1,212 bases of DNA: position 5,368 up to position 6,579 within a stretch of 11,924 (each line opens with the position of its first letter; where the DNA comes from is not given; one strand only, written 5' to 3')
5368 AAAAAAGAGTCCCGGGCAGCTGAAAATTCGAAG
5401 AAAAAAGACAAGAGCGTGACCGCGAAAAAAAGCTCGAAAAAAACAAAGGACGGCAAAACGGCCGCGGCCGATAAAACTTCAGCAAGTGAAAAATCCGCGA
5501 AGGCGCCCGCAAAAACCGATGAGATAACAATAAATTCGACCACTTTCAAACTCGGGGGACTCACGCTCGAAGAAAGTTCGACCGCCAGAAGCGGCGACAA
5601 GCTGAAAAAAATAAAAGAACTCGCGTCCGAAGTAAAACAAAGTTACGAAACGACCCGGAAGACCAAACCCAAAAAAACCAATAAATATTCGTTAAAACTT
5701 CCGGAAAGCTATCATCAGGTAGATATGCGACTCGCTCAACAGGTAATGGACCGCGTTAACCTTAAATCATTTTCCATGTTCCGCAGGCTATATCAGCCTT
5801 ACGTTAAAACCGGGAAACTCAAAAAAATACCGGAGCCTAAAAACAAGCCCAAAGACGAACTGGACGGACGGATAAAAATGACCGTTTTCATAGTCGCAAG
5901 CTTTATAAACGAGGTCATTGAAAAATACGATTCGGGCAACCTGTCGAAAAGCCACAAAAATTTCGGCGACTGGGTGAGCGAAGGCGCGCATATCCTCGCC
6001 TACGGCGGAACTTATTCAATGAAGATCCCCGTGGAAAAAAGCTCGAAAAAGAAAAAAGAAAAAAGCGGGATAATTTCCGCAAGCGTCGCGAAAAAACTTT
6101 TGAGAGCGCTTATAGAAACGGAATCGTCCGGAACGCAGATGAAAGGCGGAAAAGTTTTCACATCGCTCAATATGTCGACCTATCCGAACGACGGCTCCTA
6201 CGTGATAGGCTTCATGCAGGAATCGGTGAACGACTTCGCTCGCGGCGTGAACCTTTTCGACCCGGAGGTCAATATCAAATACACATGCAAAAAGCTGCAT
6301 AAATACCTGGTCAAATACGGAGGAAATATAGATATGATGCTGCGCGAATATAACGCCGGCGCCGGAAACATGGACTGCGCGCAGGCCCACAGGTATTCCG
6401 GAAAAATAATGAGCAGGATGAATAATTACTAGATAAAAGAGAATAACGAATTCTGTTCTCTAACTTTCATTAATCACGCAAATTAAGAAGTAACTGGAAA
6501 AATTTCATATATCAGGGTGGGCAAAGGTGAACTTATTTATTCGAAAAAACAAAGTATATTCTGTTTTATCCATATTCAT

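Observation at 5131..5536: Histone-H1-like lysine-rich disordered region with periodic DNA repeats and A7 tracts inside a lytic transglycosylase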

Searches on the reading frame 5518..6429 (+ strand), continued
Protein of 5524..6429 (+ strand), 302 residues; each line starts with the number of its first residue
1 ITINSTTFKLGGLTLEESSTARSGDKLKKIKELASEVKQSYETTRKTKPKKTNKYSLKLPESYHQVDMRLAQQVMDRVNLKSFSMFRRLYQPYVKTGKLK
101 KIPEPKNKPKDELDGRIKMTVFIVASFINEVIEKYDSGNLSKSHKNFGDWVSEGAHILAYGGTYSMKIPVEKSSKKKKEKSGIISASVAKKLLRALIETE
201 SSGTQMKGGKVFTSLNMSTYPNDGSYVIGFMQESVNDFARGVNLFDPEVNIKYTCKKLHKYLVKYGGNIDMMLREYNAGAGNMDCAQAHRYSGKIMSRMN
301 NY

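Call 48: find_related_loci(query=A4, collection=genome_contigs, flank=3000)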
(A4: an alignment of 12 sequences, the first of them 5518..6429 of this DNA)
Query A4 (304 aa) in genome_contigs; peptide patterns used: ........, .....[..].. (x = any residue, [..] = any of these).
44 stretches matched a pattern; 7 encode a relative of the query (tblastn E <= 1e-3); 7 distinct loci.
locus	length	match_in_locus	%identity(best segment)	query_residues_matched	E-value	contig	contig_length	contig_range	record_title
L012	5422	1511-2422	87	1-304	1e-180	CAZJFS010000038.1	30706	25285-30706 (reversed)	MAG TPA_asm: uncultured bacterium isolate SRP089250_co1_123 genome assembly, contig: NODE_2198_length_30706_cov_5.289224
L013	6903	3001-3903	68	1-304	6e-128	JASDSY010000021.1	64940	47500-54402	MAG: Candidatus Wallbacteria bacterium isolate P24860_112_MAG_55 P24860_112_S10_metaspades_369_length_64940_cov_23, whol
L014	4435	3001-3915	62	1-304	3e-126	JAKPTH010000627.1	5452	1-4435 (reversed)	MAG: bacterium isolate JPNA_metabat.86 k141_1699765, whole genome shotgun sequence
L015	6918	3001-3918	60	1-304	2e-121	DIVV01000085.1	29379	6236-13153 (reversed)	MAG TPA_asm: bacterium UBP16_UBA6123 isolate UBA6123 UBA6123_contig_33461, whole genome shotgun sequence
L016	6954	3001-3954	59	1-304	2e-120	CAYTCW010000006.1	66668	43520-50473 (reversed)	MAG TPA_asm: uncultured bacterium isolate SRP192927_co10_55 genome assembly, contig: NODE_166_length_66668_cov_9.881420,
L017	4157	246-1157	57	1-304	2e-115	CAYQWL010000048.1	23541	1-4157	MAG TPA_asm: uncultured bacterium isolate SRP263991_co4_139 genome assembly, contig: NODE_2787_length_23541_cov_4.818360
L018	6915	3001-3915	63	1-304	5e-121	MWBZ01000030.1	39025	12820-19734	MAG: bacterium ADurb.Bin243 isolate ADurb.Bin243 BWY32_contig000030, whole genome shotgun sequence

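Call 55: find_encoding_contigs(protein=P0015, flank=3000, max_places=3)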
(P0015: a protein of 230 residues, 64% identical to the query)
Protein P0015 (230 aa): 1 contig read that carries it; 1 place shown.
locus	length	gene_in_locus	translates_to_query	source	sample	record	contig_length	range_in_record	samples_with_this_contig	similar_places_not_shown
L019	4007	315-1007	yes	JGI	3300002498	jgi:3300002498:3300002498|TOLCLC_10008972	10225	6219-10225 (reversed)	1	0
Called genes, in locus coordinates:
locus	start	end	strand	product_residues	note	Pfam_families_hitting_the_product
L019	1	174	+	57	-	?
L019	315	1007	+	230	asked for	PF01464:SLT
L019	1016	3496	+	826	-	PF00041:fn3 (faint), PF25833:Fn3_SaeA_3rd (faint), PF16389:DUF4998 (faint)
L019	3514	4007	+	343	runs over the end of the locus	PF00294:PfkB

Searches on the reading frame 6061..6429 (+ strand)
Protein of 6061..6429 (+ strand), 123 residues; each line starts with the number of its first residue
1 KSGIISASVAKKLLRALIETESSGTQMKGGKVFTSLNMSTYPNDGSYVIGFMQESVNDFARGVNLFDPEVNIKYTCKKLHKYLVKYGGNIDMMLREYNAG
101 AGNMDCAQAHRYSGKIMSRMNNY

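Call 46: search_solved_structures(query=window:6061-6429:+, max_evalue=1, show_alignments=2)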
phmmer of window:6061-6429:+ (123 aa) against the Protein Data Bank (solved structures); distinct sequences matched with E-value up to 1: 1.
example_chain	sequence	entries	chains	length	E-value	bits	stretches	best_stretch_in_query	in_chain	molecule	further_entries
4f9l_D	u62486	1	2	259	0.69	13.6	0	56-103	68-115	20.1 anti-BTN3A1 antibody fragment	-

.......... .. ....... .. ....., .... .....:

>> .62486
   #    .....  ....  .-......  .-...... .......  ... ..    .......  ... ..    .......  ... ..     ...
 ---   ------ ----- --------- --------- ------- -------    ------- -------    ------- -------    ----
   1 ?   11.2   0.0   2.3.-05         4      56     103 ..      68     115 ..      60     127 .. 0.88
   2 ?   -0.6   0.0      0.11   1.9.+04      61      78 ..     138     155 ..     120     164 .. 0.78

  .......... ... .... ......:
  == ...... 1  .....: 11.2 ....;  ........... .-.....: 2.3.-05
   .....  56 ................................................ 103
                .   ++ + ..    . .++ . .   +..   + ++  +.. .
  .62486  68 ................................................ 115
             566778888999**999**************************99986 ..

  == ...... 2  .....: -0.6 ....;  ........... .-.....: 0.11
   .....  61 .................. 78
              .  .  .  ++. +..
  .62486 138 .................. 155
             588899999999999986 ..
